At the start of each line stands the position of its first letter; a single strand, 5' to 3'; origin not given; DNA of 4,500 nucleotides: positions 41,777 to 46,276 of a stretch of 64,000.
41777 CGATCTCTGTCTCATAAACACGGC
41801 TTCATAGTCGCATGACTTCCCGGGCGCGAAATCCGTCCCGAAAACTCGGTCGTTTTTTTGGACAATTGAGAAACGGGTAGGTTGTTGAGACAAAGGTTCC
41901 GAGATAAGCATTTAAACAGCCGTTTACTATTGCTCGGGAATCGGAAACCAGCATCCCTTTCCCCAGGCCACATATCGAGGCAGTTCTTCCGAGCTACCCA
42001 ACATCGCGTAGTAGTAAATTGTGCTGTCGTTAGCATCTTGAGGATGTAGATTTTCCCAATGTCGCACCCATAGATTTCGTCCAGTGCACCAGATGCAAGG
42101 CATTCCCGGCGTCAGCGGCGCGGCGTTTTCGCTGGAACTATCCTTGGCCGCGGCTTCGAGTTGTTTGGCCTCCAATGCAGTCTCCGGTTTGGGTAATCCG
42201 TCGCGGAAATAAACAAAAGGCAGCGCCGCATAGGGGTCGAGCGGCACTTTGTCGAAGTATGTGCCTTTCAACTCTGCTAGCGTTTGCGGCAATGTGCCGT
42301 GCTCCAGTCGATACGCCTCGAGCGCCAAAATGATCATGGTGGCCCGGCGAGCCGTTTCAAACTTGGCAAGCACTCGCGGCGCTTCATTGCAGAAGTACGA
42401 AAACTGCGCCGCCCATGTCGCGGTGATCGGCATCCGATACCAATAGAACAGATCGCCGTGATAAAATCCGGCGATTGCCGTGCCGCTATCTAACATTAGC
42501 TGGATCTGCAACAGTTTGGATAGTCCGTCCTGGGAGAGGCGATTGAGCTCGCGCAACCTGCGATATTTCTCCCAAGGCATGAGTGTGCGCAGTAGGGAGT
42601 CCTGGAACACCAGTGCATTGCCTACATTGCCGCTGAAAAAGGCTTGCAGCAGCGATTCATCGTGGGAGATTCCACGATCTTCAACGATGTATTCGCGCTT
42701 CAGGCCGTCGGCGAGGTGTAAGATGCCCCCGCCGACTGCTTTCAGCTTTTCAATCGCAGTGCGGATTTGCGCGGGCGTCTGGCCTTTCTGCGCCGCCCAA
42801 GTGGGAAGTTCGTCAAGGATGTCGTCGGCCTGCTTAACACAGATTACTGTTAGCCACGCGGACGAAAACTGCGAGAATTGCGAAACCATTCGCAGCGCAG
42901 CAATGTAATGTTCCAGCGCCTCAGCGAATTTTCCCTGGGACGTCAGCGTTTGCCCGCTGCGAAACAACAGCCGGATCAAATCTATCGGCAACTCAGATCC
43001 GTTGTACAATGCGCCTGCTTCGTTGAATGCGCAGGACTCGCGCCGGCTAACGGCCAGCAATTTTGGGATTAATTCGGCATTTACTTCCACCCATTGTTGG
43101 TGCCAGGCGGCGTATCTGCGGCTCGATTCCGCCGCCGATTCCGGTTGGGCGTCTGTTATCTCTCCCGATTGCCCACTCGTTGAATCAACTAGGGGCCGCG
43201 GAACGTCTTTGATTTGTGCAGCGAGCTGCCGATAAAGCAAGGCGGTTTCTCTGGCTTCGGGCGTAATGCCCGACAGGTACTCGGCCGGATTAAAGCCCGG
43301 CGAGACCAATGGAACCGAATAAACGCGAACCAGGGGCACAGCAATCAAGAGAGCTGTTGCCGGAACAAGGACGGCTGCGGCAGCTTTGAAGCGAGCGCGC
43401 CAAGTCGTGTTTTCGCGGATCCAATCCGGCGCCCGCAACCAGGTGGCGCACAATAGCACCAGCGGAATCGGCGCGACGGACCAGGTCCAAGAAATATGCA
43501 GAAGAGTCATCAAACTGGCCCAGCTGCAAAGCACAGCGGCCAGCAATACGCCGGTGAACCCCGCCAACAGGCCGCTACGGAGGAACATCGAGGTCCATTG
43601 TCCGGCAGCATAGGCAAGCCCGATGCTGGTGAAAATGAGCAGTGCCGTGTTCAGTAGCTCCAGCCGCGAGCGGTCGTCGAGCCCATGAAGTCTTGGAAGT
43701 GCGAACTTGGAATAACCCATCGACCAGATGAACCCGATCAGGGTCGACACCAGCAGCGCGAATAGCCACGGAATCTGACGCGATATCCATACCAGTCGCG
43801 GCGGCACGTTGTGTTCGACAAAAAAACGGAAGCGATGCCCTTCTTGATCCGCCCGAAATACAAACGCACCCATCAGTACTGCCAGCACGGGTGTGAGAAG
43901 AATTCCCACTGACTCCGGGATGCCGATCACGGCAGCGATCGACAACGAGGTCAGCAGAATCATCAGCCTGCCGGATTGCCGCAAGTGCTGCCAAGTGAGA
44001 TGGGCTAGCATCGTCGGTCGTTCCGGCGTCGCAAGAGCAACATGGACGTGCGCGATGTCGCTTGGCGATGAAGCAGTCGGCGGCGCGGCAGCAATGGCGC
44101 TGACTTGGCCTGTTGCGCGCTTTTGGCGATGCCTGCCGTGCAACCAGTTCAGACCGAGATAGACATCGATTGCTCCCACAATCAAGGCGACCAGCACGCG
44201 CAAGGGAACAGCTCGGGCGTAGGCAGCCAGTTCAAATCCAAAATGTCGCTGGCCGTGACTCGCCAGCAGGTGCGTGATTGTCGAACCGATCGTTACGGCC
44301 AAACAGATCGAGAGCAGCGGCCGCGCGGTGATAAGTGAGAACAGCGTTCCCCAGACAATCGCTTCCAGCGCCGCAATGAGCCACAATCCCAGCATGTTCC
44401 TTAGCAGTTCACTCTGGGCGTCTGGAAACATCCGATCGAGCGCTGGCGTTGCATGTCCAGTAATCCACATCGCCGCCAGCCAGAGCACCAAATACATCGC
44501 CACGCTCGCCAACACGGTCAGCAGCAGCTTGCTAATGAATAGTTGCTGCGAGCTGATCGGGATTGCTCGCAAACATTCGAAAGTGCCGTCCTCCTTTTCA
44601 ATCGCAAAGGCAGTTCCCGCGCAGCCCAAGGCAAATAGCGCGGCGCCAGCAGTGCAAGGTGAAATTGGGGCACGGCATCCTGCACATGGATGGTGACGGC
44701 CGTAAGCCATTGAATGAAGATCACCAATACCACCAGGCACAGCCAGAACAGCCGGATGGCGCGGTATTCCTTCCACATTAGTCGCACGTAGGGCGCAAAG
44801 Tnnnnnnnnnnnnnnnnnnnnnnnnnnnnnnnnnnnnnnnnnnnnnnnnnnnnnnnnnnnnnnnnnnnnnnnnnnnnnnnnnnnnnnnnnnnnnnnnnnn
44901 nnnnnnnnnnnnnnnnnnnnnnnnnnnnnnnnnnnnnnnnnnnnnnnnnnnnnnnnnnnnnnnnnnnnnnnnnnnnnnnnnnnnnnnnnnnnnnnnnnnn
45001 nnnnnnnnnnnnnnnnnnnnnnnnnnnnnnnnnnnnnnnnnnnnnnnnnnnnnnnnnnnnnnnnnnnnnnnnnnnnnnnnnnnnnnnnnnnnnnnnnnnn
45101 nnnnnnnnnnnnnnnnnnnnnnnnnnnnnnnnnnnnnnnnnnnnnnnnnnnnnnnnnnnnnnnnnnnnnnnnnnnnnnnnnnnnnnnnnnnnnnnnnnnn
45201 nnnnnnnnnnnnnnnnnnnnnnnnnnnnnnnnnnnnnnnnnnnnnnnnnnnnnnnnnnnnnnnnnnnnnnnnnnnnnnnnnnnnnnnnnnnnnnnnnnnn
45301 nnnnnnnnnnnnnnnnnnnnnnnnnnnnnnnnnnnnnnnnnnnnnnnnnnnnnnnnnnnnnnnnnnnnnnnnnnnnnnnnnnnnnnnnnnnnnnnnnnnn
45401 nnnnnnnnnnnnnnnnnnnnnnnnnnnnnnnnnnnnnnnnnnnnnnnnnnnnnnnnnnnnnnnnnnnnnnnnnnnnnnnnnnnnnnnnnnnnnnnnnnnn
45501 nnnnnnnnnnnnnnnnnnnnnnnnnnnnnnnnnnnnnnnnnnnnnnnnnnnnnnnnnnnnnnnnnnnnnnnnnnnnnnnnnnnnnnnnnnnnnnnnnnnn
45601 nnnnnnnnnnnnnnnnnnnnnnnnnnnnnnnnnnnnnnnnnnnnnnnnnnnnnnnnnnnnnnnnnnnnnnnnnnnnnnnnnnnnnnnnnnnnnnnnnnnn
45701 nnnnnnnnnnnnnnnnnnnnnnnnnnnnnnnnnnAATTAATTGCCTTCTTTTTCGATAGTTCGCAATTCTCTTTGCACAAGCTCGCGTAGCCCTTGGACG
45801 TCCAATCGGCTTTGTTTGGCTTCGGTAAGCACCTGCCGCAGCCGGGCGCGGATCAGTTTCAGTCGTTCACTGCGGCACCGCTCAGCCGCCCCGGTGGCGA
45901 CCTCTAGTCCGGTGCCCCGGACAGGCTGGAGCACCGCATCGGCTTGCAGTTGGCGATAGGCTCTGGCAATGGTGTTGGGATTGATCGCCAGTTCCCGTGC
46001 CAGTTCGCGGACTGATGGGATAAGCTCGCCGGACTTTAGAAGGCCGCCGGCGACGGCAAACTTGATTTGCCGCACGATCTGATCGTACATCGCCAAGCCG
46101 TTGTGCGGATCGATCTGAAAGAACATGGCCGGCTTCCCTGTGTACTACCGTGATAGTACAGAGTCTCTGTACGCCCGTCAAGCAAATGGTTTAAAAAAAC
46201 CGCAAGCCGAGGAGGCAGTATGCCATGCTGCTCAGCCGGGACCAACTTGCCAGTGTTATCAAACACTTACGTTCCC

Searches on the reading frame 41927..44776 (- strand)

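Call 13: search_protein_families(library=pfam, max_evalue=0.01, proteins=[window:41927-44776:-])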
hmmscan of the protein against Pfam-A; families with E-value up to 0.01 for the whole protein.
window:41927-44776:- (949 aa): 2 families
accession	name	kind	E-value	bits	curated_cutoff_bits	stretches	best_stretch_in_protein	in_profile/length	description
PF12730.13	ABC2_membrane_4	-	2.8e-08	34.4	27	1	52-162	67-174/179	ABC-2 family transporter protein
PF00515.34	TPR_1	-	0.0067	16.6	27.8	0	603-629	3-29/34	Tetratricopeptide repeat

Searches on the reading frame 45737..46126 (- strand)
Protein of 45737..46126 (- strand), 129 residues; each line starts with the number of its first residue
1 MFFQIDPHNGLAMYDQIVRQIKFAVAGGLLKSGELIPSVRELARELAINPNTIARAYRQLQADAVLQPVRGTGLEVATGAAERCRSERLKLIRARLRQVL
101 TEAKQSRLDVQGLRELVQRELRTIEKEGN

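Call 13: search_protein_families(library=pfam, max_evalue=0.01, proteins=[window:45737-46126:-])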
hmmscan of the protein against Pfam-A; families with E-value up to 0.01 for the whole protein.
window:45737-46126:- (129 aa): 3 families
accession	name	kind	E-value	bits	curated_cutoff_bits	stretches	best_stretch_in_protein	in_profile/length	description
PF00392.27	GntR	-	2.7e-12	46.6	27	1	14-76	2-64/64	Bacterial regulatory proteins, gntR family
PF13730.12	HTH_36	-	0.0021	18.3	25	1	33-61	22-50/55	Helix-turn-helix domain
PF13545.12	HTH_Crp_2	-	0.0096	16.3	27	0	36-74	22-59/70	Crp-like helix-turn-helix domain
